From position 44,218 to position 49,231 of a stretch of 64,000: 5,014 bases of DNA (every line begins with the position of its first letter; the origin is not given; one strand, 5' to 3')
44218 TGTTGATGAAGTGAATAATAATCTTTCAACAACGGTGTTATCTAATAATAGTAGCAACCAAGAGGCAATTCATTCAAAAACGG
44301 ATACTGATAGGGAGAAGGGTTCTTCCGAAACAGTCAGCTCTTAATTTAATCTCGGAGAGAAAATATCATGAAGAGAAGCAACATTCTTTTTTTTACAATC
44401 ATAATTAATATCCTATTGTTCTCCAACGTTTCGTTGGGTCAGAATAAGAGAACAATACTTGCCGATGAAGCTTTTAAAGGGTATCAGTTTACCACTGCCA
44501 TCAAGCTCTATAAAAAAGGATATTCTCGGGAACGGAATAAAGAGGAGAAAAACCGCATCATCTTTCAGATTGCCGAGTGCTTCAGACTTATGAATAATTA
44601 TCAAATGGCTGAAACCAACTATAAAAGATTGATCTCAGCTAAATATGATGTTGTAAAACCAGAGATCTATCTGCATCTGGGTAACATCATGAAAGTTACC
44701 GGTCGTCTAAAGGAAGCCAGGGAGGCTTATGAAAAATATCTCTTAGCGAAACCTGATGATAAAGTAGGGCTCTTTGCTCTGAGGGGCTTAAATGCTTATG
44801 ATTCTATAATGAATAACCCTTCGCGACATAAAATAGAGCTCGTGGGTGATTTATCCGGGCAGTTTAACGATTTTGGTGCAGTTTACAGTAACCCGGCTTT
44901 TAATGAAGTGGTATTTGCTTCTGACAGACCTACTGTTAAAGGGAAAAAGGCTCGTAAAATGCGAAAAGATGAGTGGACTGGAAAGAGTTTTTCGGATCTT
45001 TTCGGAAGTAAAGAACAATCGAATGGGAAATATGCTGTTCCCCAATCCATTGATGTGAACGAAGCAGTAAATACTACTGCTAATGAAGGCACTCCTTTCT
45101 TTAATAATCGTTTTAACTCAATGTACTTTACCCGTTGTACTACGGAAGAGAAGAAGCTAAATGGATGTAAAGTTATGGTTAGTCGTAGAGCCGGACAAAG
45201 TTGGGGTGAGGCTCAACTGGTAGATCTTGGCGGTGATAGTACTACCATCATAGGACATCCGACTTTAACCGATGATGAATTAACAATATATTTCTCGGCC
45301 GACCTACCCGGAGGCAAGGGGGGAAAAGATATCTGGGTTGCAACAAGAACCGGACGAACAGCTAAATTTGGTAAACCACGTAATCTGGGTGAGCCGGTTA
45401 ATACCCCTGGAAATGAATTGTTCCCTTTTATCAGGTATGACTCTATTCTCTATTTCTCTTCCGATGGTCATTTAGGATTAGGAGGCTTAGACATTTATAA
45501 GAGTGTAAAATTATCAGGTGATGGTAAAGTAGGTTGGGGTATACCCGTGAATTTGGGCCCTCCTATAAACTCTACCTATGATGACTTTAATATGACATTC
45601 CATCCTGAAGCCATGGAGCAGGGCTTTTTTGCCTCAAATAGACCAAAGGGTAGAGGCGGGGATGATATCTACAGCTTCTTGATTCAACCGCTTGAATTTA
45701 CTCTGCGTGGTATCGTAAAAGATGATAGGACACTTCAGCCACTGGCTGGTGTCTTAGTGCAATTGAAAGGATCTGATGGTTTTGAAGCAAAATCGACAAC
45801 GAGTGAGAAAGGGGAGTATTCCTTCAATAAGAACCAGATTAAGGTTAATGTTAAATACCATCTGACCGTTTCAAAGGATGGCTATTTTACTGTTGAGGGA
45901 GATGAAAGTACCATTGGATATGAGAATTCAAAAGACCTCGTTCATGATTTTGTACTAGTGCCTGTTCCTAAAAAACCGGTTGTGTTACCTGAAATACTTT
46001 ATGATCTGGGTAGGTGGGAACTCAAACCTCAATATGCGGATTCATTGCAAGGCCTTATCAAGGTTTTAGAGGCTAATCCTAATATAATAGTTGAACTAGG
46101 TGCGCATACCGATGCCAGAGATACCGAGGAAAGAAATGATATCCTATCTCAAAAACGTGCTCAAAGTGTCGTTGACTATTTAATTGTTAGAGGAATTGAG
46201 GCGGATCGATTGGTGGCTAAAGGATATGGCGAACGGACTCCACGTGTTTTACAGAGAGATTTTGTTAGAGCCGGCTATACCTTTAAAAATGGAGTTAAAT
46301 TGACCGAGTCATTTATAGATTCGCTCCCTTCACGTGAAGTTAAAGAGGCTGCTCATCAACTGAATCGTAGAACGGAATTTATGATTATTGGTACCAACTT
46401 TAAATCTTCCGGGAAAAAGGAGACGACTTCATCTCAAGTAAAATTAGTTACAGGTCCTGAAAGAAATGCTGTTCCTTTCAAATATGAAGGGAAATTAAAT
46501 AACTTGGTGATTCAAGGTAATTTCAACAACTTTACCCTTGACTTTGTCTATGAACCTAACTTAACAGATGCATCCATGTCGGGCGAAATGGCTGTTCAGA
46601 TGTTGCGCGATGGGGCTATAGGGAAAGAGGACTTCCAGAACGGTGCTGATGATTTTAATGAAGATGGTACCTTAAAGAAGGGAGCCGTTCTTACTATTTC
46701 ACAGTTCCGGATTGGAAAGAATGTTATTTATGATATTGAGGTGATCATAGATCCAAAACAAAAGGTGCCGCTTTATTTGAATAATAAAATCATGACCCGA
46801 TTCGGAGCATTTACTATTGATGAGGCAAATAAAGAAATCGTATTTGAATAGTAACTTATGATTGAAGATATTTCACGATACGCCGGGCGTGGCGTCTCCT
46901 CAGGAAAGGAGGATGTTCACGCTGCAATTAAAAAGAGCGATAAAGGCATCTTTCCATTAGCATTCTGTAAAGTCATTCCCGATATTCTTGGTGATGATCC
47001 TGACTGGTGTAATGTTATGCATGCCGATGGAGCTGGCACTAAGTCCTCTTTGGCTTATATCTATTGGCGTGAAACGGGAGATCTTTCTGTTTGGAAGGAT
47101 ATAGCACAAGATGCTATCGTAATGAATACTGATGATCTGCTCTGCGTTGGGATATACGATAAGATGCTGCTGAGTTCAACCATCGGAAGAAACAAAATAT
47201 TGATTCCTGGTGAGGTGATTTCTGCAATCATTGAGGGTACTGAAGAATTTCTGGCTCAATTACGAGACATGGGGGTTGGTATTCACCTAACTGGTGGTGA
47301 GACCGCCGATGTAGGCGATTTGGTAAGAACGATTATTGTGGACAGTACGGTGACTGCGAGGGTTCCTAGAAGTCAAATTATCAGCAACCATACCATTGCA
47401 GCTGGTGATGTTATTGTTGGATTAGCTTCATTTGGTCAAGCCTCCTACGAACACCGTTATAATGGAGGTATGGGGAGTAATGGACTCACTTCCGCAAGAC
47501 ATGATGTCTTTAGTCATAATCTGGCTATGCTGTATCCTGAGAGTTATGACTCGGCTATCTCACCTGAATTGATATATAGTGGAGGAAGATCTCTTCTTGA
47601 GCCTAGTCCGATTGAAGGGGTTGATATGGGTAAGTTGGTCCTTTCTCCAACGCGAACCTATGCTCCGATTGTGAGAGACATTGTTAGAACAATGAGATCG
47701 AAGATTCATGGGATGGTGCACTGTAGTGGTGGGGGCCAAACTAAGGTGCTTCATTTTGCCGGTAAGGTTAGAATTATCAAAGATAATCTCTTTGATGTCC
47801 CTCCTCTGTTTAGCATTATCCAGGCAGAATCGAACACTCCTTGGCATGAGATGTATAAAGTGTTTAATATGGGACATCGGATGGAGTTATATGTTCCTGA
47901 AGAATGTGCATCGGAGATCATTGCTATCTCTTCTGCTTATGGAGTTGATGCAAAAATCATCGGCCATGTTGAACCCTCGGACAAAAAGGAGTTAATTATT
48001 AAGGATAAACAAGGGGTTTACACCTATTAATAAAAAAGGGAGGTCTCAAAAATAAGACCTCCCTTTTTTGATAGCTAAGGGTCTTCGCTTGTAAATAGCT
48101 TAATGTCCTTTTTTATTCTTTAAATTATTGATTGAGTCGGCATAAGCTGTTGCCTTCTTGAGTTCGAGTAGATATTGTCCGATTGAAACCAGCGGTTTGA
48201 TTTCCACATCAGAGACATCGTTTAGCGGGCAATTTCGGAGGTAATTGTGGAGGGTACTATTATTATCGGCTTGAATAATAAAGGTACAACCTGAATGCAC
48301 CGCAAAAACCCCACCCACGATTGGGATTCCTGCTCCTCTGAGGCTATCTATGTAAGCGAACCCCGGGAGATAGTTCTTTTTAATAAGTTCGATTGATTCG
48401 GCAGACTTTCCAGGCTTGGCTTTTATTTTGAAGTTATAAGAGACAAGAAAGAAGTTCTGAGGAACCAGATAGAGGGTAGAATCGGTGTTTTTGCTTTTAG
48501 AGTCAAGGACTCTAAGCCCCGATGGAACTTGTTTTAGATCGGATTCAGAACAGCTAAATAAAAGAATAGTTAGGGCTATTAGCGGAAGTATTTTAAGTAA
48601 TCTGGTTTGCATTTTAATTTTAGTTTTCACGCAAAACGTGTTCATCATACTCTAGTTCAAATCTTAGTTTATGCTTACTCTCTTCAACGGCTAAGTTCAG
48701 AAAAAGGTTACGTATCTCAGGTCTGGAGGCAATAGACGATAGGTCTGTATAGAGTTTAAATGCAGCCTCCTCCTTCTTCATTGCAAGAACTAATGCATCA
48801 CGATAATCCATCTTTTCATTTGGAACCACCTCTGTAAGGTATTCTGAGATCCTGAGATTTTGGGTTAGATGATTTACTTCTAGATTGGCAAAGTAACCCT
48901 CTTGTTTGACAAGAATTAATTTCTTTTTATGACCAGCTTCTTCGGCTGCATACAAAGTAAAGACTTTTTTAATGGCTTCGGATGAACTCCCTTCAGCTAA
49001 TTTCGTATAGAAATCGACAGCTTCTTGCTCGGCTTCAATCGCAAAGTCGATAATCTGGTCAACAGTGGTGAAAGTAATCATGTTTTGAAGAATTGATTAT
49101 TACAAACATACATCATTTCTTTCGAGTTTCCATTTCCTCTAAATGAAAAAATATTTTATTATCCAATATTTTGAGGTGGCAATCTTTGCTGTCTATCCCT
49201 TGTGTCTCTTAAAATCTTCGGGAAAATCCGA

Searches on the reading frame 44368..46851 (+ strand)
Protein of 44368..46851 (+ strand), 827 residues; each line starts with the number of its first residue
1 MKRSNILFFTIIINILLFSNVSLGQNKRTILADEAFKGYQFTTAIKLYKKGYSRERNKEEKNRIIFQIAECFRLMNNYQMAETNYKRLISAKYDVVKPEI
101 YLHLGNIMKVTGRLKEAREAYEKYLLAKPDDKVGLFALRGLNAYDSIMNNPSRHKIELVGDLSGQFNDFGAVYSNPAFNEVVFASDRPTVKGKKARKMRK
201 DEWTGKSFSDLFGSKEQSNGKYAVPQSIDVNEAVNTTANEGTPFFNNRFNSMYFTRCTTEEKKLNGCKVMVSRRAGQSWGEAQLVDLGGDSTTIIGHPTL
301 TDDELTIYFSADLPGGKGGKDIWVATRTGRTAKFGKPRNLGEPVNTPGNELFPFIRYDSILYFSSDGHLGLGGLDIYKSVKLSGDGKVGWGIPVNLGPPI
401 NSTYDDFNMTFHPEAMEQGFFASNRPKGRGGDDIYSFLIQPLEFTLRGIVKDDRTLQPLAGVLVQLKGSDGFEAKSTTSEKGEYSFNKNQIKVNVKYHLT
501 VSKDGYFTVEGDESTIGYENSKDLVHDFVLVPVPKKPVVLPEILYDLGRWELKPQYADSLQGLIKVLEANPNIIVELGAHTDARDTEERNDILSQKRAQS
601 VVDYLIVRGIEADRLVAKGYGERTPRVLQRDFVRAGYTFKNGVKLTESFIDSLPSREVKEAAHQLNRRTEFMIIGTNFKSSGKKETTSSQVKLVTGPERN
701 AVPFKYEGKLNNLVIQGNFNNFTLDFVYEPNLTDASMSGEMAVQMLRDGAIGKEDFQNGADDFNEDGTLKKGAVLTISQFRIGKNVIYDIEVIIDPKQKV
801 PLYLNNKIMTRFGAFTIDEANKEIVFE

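Call 71: search_protein_families(library=pfam, proteins=[window:44368-46851:+], max_evalue=0.00001)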
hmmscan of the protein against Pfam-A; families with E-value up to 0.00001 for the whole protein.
window:44368-46851:+ (827 aa): 3 families
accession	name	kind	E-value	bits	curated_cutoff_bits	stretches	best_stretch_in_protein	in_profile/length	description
PF00691.25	OmpA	-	1.4e-14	54.7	27.2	1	546-627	3-86/98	OmpA family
PF13620.12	CarboxypepD_reg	-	1.5e-08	35.3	32.3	1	445-521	1-74/82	Carboxypeptidase regulatory-like domain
PF07676.18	PD40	-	2.2e-08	34.3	20.9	0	341-377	2-37/38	WD40-like Beta Propeller Repeat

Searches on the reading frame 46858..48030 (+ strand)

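Call 71: search_protein_families(library=pfam, proteins=[window:46858-48030:+], max_evalue=0.00001)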
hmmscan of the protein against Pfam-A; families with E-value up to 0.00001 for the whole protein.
window:46858-48030:+ (390 aa): 2 families
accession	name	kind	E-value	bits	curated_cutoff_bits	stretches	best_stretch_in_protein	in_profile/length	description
PF00586.29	AIRS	-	9.7e-13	49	24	1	48-169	11-112/112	AIR synthase related protein, N-terminal domain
PF02769.27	AIRS_C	-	3.9e-12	47.1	23.1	1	182-381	2-155/156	AIR synthase related protein, C-terminal domain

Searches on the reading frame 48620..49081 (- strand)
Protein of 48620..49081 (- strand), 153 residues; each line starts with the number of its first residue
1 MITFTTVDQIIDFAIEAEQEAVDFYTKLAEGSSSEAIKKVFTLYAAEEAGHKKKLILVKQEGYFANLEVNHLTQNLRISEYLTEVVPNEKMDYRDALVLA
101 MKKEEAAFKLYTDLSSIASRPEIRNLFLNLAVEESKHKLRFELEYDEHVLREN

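Call 72: search_protein_families(library=pfam, proteins=[window:48620-49081:-], max_evalue=0.01)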
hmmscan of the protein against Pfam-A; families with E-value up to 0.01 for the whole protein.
window:48620-49081:- (153 aa): 3 families
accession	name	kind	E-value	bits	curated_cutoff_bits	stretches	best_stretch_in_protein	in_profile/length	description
PF02915.23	Rubrerythrin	-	1.8e-14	54.7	22.8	2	95-142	1-50/137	Rubrerythrin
PF22277.2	EncFtn-like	-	0.0011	19.2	27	0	15-52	23-60/85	EncFtn-like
PF13668.12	Ferritin_2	-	0.0047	17.5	24.7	1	9-138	4-129/138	Ferritin-like domain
